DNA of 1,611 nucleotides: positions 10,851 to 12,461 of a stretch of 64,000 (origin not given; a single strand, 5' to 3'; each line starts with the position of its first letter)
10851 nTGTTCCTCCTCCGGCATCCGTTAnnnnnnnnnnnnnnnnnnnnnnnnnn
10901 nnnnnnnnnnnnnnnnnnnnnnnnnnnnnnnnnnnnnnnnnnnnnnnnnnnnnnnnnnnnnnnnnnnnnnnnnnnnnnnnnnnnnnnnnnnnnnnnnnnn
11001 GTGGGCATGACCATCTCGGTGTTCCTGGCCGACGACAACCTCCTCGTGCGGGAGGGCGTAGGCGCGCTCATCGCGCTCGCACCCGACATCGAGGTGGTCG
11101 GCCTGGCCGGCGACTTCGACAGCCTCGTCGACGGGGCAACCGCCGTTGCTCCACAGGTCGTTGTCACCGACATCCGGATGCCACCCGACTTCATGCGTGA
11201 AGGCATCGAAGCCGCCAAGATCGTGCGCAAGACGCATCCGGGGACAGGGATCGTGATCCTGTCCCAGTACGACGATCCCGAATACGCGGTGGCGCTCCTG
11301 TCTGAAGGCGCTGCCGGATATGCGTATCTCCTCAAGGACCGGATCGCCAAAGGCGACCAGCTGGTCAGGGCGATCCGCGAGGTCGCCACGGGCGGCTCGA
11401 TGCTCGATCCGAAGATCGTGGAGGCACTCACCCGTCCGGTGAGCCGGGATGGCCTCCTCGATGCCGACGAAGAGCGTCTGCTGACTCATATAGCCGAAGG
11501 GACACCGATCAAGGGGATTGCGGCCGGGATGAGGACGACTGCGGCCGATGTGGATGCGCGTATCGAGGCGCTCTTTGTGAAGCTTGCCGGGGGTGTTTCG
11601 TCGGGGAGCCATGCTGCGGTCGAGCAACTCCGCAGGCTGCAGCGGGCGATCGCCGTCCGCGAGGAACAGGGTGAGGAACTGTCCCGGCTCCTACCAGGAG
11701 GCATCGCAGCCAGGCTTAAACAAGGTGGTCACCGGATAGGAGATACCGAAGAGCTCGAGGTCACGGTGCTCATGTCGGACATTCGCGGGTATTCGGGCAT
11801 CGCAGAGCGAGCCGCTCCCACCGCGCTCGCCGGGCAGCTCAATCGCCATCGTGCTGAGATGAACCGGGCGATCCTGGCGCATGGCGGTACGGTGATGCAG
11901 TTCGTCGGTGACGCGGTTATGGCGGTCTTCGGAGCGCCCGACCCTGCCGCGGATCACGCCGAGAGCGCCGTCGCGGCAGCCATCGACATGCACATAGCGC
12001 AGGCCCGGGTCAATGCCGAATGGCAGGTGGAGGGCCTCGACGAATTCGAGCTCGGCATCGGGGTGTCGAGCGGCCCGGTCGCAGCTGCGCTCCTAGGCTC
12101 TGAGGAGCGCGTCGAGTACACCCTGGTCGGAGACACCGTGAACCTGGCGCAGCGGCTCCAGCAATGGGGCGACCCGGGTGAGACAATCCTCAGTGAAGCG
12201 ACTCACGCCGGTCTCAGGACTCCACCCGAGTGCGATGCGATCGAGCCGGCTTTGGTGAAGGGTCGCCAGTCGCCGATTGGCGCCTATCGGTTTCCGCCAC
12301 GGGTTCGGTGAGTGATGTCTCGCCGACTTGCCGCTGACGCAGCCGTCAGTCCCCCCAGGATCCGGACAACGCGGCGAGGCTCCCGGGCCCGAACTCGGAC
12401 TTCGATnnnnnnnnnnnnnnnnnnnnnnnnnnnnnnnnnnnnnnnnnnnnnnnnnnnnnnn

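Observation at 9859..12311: Divergent pair: cNMP-binding protein with an unassigned N-terminal domain facing a response-regulator/cyclase fusion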

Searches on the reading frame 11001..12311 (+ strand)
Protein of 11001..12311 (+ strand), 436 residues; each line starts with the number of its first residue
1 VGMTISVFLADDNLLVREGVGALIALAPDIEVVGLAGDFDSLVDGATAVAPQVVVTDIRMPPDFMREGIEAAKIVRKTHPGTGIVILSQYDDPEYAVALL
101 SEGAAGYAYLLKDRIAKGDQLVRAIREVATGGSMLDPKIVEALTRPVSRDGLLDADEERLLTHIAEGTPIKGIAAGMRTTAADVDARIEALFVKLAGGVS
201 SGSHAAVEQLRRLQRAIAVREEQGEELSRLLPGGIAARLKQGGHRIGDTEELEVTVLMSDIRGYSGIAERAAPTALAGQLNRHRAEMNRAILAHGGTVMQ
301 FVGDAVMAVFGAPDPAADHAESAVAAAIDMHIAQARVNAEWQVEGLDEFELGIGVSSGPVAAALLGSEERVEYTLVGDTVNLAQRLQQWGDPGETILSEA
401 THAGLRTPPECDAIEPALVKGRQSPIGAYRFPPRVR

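Call 8: search_protein_families(library=pfam, proteins=[window:11001-12311:+], max_evalue=0.01)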
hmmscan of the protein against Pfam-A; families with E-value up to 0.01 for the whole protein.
window:11001-12311:+ (436 aa): 2 families
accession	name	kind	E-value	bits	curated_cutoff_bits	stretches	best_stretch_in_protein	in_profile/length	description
PF00211.25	Guanylate_cyc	-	6.7e-25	88.2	21.9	1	253-424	8-175/183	Adenylate and Guanylate cyclase catalytic domain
PF00072.30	Response_reg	-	4.2e-13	49.9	30.2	1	7-107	1-96/111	Response regulator receiver domain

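Call 9: search_protein_families(library=ncbifam, proteins=[window:11001-12311:+], max_evalue=0.01)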
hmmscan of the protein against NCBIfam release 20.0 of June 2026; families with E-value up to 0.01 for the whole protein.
window:11001-12311:+ (436 aa): 25 families
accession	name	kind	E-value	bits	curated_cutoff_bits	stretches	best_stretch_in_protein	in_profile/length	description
NF052445.1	RespRegMctR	equivalog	1.7e-26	92.9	300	1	5-194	2-186/205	two-component system response regulator MctR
NF047785.1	respo_reg_MadR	equivalog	4.4e-21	75.2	300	1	5-196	1-192/209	MadR family response regulator transcription factor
NF007935.0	PRK10651.1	equivalog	2.3e-20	72.7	250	1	6-196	8-199/216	two-component system response regulator NarL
NF007685.0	PRK10360.1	equivalog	2.5e-17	63.3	258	1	5-195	2-180/196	response regulator transcription factor UhpA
NF007708.0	PRK10403.1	equivalog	2.9e-14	53.1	343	1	5-196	7-197/215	nitrate/nitrite response regulator protein NarP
NF007018.1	PRK09483.1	equivalog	4.4e-13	49.4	280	1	5-143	2-133/217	UvrY/SirA/GacA family response regulator transcription factor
NF011896.0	PRK15369.1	equivalog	2.7e-11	43.5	242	1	4-186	3-183/211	two component system response regulator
NF001965.0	PRK00742.1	subfamily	1.3e-09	37.8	293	1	3-110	2-107/357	chemotaxis-specific protein-glutamate methyltransferase CheB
NF008098.0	PRK10840.1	equivalog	4.9e-08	32.7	235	1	5-194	4-192/216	response regulator transcription factor RcsB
NF008469.0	PRK11361.1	equivalog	4.6e-07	28.9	714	1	6-107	6-102/461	acetoacetate metabolism transcriptional regulator AtoC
TIGR03903.1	TOMM_kin_cyc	equivalog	4.6e-07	28.1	705.75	1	272-407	310-438/1267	TOMM system kinase/cyclase fusion protein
NF008677.0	PRK11697.1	equivalog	8.3e-07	28.6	246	1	5-113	2-102/238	two-component system response regulator BtsR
NF009206.0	PRK12555.1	subfamily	1.1e-06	27.9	342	1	6-90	2-82/340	chemotaxis-specific protein-glutamate methyltransferase CheB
NF006900.1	PRK09390.1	equivalog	3.8e-06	26.6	255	1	3-175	3-165/203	response regulator FixJ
TIGR01818.1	ntrC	equivalog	3.5e-05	22.8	558.6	1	8-110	2-97/463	nitrogen regulation protein NR(I)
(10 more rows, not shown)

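Call 25: search_solved_structures(query=window:11001-12311:+, max_evalue=0.001, show_alignments=4)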
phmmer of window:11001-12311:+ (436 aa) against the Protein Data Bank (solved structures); distinct sequences matched with E-value up to 0.001: 84 (the best 60 are shown).
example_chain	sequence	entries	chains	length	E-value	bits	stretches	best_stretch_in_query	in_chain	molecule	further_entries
2w01_A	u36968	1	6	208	2.3e-27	99.3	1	252-402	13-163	ADENYLATE CYCLASE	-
3r5g_A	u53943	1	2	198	2.5e-27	99.2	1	248-430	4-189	CyaB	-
6fht_A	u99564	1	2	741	1.2e-26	96.9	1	243-402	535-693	Bacteriophytochrome,Adenylate cyclase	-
1wc0_A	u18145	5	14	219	6.6e-23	84.6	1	250-399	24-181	ADENYLATE CYCLASE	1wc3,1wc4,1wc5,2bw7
1wc1_A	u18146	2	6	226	9.7e-23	84.1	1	252-399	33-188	ADENYLATE CYCLASE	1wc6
5o5k_A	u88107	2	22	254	1e-19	74.1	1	210-406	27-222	Adenylate cyclase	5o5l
7yz9_A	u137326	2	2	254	2.9e-18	69.3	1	213-398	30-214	Adenylate cyclase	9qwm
4p2x_A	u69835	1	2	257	6.4e-18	68.2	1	214-398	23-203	Adenylate cyclase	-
4p2f_A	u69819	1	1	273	7e-18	68.1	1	226-398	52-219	Adenylate cyclase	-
7yzi_A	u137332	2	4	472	7.2e-18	68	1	210-397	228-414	Adenylate cyclase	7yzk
4p2m_A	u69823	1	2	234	1.2e-17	67.3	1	226-398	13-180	Adenylate cyclase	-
3et6_A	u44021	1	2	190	1.6e-17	66.9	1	250-415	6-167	Soluble guanylyl cyclase beta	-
6ao9_A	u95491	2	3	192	2.1e-17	66.5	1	252-422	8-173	Bacterio-rhodopsin/guanylyl cyclase 1 fusion protein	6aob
6aoa_A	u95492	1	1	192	2.9e-17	66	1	252-422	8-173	Bacterio-rhodopsin/guanylyl cyclase 1 fusion protein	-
8buz_A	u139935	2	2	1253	4e-17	65.6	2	242-401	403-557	Adenylate cyclase type 8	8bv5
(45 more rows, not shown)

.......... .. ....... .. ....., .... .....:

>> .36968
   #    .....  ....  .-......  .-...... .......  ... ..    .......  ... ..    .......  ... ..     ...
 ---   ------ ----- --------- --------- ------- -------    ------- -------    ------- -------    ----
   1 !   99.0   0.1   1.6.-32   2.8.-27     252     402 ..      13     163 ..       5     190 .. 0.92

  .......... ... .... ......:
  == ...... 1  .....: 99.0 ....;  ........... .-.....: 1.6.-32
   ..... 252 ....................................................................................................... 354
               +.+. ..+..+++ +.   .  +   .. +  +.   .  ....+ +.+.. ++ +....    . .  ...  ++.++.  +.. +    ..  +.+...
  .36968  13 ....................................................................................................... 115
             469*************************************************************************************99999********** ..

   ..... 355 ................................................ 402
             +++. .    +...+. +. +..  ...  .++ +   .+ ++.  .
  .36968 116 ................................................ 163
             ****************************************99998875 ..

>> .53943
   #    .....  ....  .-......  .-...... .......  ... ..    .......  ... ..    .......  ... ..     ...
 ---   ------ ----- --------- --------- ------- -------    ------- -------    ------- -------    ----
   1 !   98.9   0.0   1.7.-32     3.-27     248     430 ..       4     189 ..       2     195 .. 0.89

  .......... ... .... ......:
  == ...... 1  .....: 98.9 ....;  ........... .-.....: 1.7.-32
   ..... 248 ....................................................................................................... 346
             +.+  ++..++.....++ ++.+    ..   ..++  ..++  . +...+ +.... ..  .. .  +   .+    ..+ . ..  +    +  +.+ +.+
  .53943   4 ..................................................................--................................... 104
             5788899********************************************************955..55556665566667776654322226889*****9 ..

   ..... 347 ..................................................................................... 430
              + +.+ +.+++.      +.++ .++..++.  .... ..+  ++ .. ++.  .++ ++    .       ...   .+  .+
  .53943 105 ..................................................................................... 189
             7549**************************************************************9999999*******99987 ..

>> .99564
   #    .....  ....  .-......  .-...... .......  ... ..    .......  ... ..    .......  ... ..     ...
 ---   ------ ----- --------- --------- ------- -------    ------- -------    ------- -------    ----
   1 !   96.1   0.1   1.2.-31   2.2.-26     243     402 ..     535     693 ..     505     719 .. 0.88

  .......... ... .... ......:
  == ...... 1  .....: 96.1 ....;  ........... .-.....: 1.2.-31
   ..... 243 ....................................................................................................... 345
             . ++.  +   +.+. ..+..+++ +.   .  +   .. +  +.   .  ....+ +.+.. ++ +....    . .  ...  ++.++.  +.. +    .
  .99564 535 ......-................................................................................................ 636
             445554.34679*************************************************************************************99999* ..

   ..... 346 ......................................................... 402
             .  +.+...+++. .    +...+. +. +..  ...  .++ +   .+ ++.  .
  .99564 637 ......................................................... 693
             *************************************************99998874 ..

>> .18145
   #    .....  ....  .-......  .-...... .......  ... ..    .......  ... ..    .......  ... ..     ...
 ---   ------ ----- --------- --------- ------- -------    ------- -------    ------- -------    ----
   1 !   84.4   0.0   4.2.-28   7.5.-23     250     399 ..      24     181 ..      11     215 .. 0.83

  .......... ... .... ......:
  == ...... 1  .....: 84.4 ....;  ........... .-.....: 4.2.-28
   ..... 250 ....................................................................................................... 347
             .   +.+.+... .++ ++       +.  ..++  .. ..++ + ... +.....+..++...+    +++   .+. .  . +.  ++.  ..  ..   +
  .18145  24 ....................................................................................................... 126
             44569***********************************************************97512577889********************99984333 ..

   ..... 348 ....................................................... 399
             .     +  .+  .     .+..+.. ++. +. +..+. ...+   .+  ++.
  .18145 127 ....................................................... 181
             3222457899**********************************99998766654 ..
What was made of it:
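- Closest known: Cyanobacterial CyaC and Dictyostelium ACR. Same: The cyclase domain aligns best to the CyaB, CyaC and Cya2 structures (call 25).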

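Call 34: search_protein_families(library=padloc, proteins=[window:11001-12311:+], max_evalue=1)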
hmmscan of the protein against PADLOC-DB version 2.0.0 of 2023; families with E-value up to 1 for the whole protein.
window:11001-12311:+ (436 aa): 10 families
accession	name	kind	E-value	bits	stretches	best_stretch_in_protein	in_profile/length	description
PDLC00734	PycC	-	3.4e-22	77.1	1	225-389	158-323/374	Pycsar cyclase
PDLC02367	PycC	-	7e-17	59.6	1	249-406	39-193/226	-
PDLC00766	PycC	-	1.1e-11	42.6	1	248-406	38-196/232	Pycsar cyclase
PDLC00765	PycC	-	1.3e-11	42.2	1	277-405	285-412/477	Pycsar cyclase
PDLC02366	PycC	-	5.1e-08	30.3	1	274-402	301-430/486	-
PDLC02368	PycC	-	1.5e-05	22.7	1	253-390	44-182/234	-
PDLC02369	PycC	-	2.9e-05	21.7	1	253-403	46-189/248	-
PDLC02370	PycC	-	0.00023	18.7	1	289-390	117-223/340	-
PDLC00764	PycC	-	0.00035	17.6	1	291-399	132-247/449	Pycsar cyclase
PDLC00762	PycC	-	0.0016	15.4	1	257-399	286-439/508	Pycsar cyclase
